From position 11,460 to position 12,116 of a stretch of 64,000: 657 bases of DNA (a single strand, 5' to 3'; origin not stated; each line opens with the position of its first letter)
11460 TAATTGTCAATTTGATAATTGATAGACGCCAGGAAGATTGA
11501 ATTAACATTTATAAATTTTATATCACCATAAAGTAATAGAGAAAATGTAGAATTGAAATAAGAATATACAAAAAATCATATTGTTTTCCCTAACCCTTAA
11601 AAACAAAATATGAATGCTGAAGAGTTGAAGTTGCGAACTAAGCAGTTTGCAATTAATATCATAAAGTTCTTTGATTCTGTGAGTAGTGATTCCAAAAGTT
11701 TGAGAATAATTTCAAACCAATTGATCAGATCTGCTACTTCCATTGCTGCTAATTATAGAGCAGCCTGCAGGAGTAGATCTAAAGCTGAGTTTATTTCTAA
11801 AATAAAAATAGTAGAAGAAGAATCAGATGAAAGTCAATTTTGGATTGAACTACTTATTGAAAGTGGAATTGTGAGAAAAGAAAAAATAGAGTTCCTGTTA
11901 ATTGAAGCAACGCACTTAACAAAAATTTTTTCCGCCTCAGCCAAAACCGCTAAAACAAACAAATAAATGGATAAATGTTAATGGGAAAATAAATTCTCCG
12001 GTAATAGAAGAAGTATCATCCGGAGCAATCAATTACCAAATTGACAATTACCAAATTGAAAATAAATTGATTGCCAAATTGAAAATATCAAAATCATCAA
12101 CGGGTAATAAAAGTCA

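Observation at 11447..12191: Four-helix-bundle (23S-IVS protein family) gene in an inverted-repeat-bounded cassette that splits ftsA from ftsZ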

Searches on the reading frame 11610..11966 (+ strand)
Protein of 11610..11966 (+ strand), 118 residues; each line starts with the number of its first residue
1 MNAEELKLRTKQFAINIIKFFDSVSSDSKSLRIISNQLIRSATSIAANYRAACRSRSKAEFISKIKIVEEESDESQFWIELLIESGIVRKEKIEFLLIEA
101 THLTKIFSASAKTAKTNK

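Call 5: search_protein_families(library=pfam, proteins=[window:11610-11966:+], max_evalue=0.01)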
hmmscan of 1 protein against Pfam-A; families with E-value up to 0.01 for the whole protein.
window:11610-11966:+ (118 aa): 1 family
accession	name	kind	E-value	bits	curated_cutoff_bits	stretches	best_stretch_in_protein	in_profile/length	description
PF05635.17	23S_rRNA_IVP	-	1.6e-13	51.3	33.8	1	10-107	9-104/106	23S rRNA-intervening sequence protein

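Call 6: search_protein_families(library=ncbifam, proteins=[window:11610-11966:+], max_evalue=0.01)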
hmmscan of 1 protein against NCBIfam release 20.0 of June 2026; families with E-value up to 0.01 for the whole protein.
window:11610-11966:+ (118 aa): 4 families
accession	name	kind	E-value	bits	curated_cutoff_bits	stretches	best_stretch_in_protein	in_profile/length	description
TIGR02436.1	TIGR02436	subfamily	3.1e-21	75.6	24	1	9-114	4-108/109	four helix bundle protein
NF008912.0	PRK12275.1-6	subfamily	0.0002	21.4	124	1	9-116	11-113/117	hypothetical protein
NF008911.0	PRK12275.1-2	subfamily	0.0011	19.4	137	1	31-114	32-115/118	hypothetical protein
NF008691.0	PRK11713.1-4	equivalog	0.0054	15.9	279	1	49-104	48-103/252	16S rRNA (uracil(1498)-N(3))-methyltransferase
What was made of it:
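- Checked: ORF 11610-11966 (118 aa) matches PF05635 (51.3 bits, cut-off 33.8) and TIGR02436 (75.6 bits, cut-off 24) (calls 5, 6).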

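Call 10: find_encoding_contigs(protein=window:11610-11966:+, flank=10000, max_places=10)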
Protein window:11610-11966:+ (118 aa): 23 contigs read that carry it; 10 places shown.
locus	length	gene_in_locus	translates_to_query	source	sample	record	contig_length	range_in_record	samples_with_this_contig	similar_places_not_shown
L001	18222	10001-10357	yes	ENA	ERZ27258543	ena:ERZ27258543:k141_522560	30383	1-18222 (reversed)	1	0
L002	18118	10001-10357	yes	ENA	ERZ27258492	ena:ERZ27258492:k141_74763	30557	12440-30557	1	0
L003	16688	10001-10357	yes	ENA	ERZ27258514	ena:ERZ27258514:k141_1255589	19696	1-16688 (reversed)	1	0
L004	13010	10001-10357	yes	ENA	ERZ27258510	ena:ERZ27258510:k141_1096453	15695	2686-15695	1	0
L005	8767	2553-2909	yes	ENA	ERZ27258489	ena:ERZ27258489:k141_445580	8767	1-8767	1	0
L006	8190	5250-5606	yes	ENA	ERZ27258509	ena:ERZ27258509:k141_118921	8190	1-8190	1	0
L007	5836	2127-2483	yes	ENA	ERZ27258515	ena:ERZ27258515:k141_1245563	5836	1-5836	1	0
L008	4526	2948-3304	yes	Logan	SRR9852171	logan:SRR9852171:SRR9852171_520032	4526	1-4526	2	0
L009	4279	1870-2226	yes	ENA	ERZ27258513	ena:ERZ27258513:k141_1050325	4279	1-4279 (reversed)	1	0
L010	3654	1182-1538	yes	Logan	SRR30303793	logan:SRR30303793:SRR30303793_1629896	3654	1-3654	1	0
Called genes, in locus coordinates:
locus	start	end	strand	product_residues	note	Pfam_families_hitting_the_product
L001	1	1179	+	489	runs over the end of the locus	PF01225:Mur_ligase, PF08245:Mur_ligase_M, PF02875:Mur_ligase_C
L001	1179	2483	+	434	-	PF00953:Glycos_transf_4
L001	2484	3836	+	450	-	PF21377:MurD_N, PF21799:MurD-like_N, PF08245:Mur_ligase_M, PF02875:Mur_ligase_C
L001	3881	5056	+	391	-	PF01098:FTSW_RODA_SPOVE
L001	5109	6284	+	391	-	PF03033:Glyco_transf_28, PF04101:Glyco_tran_28_C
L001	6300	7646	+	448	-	PF01225:Mur_ligase, PF08245:Mur_ligase_M, PF02875:Mur_ligase_C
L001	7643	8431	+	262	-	-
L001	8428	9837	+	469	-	PF14450:FtsA (weak), PF02491:SHS2_FTSA, PF06277:EutA, PF06723:MreB_Mbl, PF11104:PilM_2 (weak), PF14450:FtsA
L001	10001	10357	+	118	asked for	PF05635:23S_rRNA_IVP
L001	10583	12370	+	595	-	PF00091:Tubulin, PF12327:FtsZ_C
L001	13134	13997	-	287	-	PF00561:Abhydrolase_1, PF12146:Hydrolase_4, PF12697:Abhydrolase_6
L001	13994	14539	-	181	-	PF00440:TetR_N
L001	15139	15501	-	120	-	PF14079:DUF4260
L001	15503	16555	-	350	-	PF00491:Arginase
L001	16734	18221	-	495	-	?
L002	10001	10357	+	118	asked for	PF05635:23S_rRNA_IVP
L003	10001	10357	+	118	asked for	PF05635:23S_rRNA_IVP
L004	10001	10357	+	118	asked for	PF05635:23S_rRNA_IVP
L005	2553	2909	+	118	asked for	PF05635:23S_rRNA_IVP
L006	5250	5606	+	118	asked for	PF05635:23S_rRNA_IVP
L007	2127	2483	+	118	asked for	PF05635:23S_rRNA_IVP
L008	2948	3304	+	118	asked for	PF05635:23S_rRNA_IVP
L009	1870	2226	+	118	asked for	PF05635:23S_rRNA_IVP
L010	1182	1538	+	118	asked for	PF05635:23S_rRNA_IVP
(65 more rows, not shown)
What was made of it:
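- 11610..11966 (+): Intact four-helix-bundle gene (118 aa) of the PF05635 / TIGR02436 family. The identical protein was found on 23 contigs (call 10).
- Checked: Pfam labels come from call 10.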

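Call 11: find_homologous_proteins(query=window:11610-11963:+, max_evalue=0.00001)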
Query window:11610-11963:+ (118 aa): 4587 proteins with E <= 0.00001 among 4608 candidates; the best 120 are listed.
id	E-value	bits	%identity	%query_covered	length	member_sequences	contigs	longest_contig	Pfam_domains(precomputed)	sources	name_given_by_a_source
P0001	3.4e-62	225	97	100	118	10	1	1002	PF05635.18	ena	-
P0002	1.9e-44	168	82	100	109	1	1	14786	PF05635.18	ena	-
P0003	5.5e-42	160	68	100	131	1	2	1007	PF05635.18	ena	-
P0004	4.8e-41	157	78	100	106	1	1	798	PF05635.18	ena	-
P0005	9.7e-38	146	54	97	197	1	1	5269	PF05635.18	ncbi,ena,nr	ncbi:MAG TPA: four helix bundle protein [Chthoniobacterales bacterium]|nr:four helix bundle protein 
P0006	2.1e-36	142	62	99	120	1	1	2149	PF05635.18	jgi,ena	-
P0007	7.1e-36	140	59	98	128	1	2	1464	PF05635.18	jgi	jgi:four helix bundle protein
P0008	2.3e-35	139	62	99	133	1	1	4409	PF05635.18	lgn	-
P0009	1.8e-34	136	58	100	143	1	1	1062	PF05635.18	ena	-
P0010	2.0e-34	136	62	99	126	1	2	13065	PF05635.18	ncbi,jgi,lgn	-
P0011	2.6e-34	135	58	99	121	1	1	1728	PF05635.18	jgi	jgi:four helix bundle protein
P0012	3.3e-34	135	57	98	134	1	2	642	PF05635.18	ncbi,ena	-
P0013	4.1e-34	135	57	99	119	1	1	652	PF05635.18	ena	-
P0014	4.6e-34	134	61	98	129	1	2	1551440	PF05635.18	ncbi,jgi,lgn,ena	-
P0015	5.0e-34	134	60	100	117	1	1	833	PF05635.18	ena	-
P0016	5.3e-34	134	58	100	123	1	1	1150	PF05635.18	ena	-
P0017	5.6e-34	134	59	100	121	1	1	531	PF05635.18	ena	-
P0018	6.4e-34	134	61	99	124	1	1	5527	PF05635.18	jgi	jgi:four helix bundle protein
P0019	6.7e-34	134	63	97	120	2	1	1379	PF05635.18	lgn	-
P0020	7.2e-34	134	58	99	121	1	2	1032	PF05635.18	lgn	-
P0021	8.1e-34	134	57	99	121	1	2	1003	PF05635.18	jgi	jgi:four helix bundle protein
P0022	8.3e-34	134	55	97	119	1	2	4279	PF05635.18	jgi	jgi:four helix bundle protein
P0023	8.6e-34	134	59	98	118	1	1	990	PF05635.18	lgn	-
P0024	9.7e-34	133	59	98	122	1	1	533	PF05635.18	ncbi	-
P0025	1.0e-33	133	58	100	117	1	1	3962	PF05635.18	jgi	jgi:four helix bundle protein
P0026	1.1e-33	133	59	99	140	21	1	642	PF05635.18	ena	-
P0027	1.1e-33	133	58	100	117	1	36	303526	PF05635.18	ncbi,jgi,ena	jgi:four helix bundle protein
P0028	1.2e-33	133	58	100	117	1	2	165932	PF05635.18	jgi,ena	jgi:four helix bundle protein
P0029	1.2e-33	133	58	97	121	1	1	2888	PF05635.18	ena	-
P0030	1.3e-33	133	59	99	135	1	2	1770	PF05635.18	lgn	-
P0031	1.3e-33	133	58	99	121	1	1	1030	PF05635.18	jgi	jgi:four helix bundle protein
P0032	1.6e-33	133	58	100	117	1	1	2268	PF05635.18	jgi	jgi:four helix bundle protein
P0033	1.6e-33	133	60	100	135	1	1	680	PF05635.18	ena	-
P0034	1.6e-33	133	59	97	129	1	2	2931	PF05635.18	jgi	jgi:four helix bundle protein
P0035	1.6e-33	133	59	100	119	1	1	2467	PF05635.18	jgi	jgi:four helix bundle protein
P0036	1.6e-33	133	68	86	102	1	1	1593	PF05635.18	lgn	-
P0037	1.7e-33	133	58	97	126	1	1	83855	PF05635.18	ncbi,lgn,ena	ncbi:MAG: four helix bundle protein [Bacteroidota bacterium]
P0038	1.7e-33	133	65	99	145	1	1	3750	PF05635.18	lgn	-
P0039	1.7e-33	133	63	97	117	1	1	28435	PF05635.18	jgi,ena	-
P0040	1.7e-33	133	59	100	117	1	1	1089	PF05635.18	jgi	-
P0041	2.2e-33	132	58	100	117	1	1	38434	PF05635.18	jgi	-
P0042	2.2e-33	132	59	99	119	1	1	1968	PF05635.18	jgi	jgi:four helix bundle protein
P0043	2.4e-33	132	61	97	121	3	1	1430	PF05635.18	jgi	jgi:four helix bundle protein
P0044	2.5e-33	132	59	99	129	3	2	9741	PF05635.18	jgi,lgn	-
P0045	2.5e-33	132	57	100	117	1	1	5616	PF05635.18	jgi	-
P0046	2.7e-33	132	58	100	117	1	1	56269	PF05635.18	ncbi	-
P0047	3.2e-33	132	59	100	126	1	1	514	PF05635.18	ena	-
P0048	3.2e-33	132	59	100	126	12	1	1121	PF05635.18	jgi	-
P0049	4.1e-33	131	57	100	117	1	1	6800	PF05635.18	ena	-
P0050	4.6e-33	131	59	99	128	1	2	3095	PF05635.18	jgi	jgi:four helix bundle protein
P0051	4.6e-33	131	58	99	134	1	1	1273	PF05635.18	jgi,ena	-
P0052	5.0e-33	131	55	97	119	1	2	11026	PF05635.18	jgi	jgi:four helix bundle protein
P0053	5.1e-33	131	58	100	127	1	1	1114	PF05635.18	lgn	-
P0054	5.1e-33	131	59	100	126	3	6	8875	PF05635.18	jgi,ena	-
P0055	5.2e-33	131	58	97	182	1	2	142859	PF05635.18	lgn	-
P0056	5.3e-33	131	57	99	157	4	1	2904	PF05635.18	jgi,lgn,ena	-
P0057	5.5e-33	131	57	99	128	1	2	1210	PF05635.18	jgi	jgi:four helix bundle protein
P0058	6.0e-33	131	59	99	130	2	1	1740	PF05635.18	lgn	-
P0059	6.2e-33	131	58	97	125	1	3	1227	PF05635.18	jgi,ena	-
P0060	6.7e-33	131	60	99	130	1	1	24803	PF05635.18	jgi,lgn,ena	-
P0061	7.5e-33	131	55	99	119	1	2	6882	PF05635.18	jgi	jgi:four helix bundle protein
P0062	7.7e-33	131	60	99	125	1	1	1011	PF05635.18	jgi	jgi:four helix bundle protein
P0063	7.7e-33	131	59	100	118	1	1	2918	PF05635.18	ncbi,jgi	jgi:four helix bundle protein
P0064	8.2e-33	130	57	99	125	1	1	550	PF05635.18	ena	-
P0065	8.2e-33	130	60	100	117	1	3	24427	PF05635.18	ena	-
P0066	9.2e-33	130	56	100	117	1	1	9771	PF05635.18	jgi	-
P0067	9.4e-33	130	56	99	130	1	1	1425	PF05635.18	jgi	jgi:four helix bundle protein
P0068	9.6e-33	130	56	99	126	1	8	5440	PF05635.18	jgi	jgi:four helix bundle protein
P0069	9.9e-33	130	57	97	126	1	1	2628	PF05635.18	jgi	jgi:four helix bundle protein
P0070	1.1e-32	130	60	99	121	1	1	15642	PF05635.18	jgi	jgi:four helix bundle protein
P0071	1.1e-32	130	58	100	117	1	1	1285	PF05635.18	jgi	jgi:four helix bundle protein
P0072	1.1e-32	130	60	99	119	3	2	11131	PF05635.18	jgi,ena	jgi:four helix bundle protein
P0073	1.2e-32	130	55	97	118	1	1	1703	PF05635.18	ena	-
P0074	1.2e-32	130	59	99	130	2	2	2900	PF05635.18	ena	-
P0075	1.4e-32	130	59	98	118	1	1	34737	PF05635.18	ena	-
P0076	1.5e-32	130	59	98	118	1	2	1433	PF05635.18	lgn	-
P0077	1.5e-32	130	59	99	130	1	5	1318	PF05635.18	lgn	-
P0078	1.5e-32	130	61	100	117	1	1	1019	PF05635.18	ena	-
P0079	1.6e-32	129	58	99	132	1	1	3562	PF05635.18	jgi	jgi:four helix bundle protein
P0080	1.6e-32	129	56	99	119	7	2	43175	PF05635.18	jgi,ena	jgi:four helix bundle protein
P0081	1.7e-32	129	58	100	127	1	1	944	PF05635.18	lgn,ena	-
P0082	1.8e-32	129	58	100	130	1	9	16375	PF05635.18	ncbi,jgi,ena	jgi:four helix bundle protein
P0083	1.8e-32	129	57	99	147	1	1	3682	PF05635.18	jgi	jgi:four helix bundle protein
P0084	1.8e-32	129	57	99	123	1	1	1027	PF05635.18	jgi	jgi:four helix bundle protein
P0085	1.9e-32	129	56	99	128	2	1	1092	PF05635.18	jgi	jgi:four helix bundle protein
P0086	2.4e-32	129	59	97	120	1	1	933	PF05635.18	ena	-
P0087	2.5e-32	129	59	98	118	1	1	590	PF05635.18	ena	-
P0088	2.5e-32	129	54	97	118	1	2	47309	PF05635.18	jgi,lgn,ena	jgi:four helix bundle protein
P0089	2.7e-32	129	57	99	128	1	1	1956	PF05635.18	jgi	jgi:four helix bundle protein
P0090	2.7e-32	129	58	97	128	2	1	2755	PF05635.18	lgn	-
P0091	2.9e-32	129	56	100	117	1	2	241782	PF05635.18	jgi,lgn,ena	jgi:four helix bundle protein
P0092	2.9e-32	129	59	99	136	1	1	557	PF05635.18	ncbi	-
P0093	3.9e-32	128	61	97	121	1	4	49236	PF05635.18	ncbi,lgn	-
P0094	4.0e-32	128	57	98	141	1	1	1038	PF05635.18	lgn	-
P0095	4.0e-32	128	54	97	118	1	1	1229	PF05635.18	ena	-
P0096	4.2e-32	128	58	99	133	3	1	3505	PF05635.18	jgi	-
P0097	4.3e-32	128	56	99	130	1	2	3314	PF05635.18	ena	-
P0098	4.3e-32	128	62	99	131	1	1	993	PF05635.18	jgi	jgi:four helix bundle protein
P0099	4.5e-32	128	59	99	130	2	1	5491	PF05635.18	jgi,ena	-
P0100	4.6e-32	128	58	99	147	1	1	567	PF05635.18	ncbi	-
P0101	4.6e-32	128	56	99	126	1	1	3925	PF05635.18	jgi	jgi:four helix bundle protein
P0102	4.7e-32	128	57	100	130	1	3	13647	PF05635.18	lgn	-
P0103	5.1e-32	128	58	97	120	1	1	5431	PF05635.18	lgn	-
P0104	5.1e-32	128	59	98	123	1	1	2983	PF05635.18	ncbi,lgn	-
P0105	5.3e-32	128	57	98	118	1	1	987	PF05635.18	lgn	-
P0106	5.4e-32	128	56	99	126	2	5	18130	PF05635.18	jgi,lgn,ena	-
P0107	5.6e-32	128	61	97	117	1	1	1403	PF05635.18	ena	-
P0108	5.6e-32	128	58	99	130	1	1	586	PF05635.18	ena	-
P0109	6.3e-32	128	58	100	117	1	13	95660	PF05635.18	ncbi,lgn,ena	-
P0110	6.6e-32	128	55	97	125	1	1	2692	PF05635.18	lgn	-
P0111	7.1e-32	127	62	99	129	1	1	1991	PF05635.18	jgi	jgi:four helix bundle protein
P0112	7.1e-32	127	56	99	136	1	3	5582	PF05635.18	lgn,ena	-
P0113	7.2e-32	127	58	99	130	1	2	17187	PF05635.18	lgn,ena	-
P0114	7.3e-32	127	57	96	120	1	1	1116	PF05635.18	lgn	-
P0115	8.1e-32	127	54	98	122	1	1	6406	PF05635.18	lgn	-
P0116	8.9e-32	127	58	99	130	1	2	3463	PF05635.18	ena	-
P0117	9.6e-32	127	57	96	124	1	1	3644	PF05635.18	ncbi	-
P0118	9.8e-32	127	60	99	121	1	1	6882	PF05635.18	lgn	-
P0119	9.8e-32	127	58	100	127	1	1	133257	PF05635.18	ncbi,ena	-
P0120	9.9e-32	127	57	99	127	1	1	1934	PF05635.18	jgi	jgi:four helix bundle protein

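Call 12: find_encoding_contigs(protein=P0002, flank=6000, max_places=4)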
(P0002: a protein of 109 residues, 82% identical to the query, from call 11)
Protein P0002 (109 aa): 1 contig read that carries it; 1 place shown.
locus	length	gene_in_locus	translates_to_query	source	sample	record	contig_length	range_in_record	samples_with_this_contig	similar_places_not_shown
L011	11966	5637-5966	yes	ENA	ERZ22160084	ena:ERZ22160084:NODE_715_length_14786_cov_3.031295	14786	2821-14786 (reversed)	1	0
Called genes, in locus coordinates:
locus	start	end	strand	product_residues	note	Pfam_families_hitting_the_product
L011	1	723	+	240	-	?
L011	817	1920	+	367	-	PF03033:Glyco_transf_28, PF04101:Glyco_tran_28_C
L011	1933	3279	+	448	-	PF01225:Mur_ligase, PF08245:Mur_ligase_M, PF02875:Mur_ligase_C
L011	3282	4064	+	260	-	-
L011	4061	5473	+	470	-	PF14450:FtsA (weak), PF02491:SHS2_FTSA, PF06277:EutA, PF06723:MreB_Mbl, PF11104:PilM_2 (weak), PF14450:FtsA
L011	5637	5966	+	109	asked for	PF05635:23S_rRNA_IVP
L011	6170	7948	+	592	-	PF00091:Tubulin, PF12327:FtsZ_C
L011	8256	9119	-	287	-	PF00561:Abhydrolase_1, PF12146:Hydrolase_4, PF12697:Abhydrolase_6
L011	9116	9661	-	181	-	PF00440:TetR_N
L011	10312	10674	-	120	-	PF14079:DUF4260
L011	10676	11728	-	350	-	PF00491:Arginase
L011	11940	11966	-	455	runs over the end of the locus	PF01266:DAO (faint), PF07992:Pyr_redox_2, PF13450:NAD_binding_8 (faint), PF13738:Pyr_redox_3, PF00070:Pyr_redox, PF02852:Pyr_redox_dim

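Call 13: find_encoding_contigs(protein=P0014, flank=5000, max_places=3)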
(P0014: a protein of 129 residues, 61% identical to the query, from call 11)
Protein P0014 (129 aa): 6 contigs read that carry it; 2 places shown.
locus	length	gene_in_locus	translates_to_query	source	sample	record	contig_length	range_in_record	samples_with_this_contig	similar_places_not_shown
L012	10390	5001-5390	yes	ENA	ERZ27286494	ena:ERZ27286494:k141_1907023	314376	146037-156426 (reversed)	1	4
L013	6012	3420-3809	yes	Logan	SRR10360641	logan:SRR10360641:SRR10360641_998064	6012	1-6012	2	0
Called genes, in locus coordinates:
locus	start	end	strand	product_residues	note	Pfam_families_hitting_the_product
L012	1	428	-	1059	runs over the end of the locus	PF07494:Reg_prop (faint), PF07495:Y_Y_Y, PF06580:His_kinase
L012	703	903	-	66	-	PF01541:GIY-YIG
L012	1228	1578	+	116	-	PF00507:Oxidored_q4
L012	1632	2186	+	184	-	PF01058:Oxidored_q6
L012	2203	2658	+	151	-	PF00329:Complex1_30kDa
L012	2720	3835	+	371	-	PF00346:Complex1_49kDa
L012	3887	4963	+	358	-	PF00146:NADHdh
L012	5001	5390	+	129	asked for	PF05635:23S_rRNA_IVP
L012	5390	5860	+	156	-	PF13534:Fer4_17 (faint), PF13484:Fer4_16 (faint), PF25160:LdpA_Fe-S-bd (faint), PF13237:Fer4_10 (weak), PF14697:Fer4_21 (weak), PF12838:Fer4_7, PF13187:Fer4_9, PF00037:Fer4, +3 more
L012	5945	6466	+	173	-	PF00499:Oxidored_q3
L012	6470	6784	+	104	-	PF00420:Oxidored_q2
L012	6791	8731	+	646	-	PF00662:Proton_antipo_N, PF00361:Proton_antipo_M, PF06455:NADH5_C (weak)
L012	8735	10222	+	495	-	PF00361:Proton_antipo_M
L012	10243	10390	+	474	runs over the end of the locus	PF00361:Proton_antipo_M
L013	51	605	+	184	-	PF01058:Oxidored_q6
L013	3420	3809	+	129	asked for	PF05635:23S_rRNA_IVP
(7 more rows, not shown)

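Call 33: find_related_loci(query=A1, collection=metagenome_contigs, flank=3000)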
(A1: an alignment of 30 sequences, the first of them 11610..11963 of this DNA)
Query A1 (118 aa) in metagenome_contigs; peptide patterns used: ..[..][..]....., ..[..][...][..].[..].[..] (x = any residue, [..] = any of these).
600 stretches matched a pattern (row limit reached: there are more); 591 encode a relative of the query (tblastn E <= 1e-3); the best 80 are kept; 80 distinct loci.
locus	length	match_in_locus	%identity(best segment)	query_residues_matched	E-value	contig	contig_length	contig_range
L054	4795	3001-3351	55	1-118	2e-40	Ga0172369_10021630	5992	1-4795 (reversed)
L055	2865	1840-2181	59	1-114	6e-40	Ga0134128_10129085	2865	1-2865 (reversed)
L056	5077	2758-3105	59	1-117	3e-40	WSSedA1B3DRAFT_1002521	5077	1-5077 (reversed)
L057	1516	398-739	57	1-115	2e-40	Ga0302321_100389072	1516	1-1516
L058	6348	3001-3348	57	1-117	2e-39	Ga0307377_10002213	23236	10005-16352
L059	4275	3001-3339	61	2-115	3e-39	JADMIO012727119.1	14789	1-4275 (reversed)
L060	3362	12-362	56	1-118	3e-39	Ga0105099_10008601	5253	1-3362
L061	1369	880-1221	53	3-117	3e-40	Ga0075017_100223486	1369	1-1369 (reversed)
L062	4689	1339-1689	57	1-118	3e-39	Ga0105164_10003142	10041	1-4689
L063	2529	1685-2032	59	1-117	7e-39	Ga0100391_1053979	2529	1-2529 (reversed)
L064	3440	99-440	57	4-118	4e-39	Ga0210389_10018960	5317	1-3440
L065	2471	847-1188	54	1-114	6e-39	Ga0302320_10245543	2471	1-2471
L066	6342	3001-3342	57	1-115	5e-39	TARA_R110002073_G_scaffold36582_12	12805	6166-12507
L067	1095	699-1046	56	1-117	4e-40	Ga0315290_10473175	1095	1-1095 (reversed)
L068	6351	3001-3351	59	1-118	1e-38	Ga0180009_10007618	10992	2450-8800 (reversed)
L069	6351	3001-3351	58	1-118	3e-38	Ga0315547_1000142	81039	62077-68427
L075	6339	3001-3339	56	1-114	5e-38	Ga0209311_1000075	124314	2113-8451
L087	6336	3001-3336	54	3-115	3e-37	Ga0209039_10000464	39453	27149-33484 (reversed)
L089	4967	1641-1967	53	1-110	3e-37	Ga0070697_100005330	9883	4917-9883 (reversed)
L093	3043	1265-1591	52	1-110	6e-37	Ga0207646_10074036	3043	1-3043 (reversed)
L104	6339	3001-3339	54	4-117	3e-36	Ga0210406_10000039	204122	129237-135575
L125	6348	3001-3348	53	1-115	1e-35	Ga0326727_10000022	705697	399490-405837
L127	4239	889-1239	53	1-118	1e-35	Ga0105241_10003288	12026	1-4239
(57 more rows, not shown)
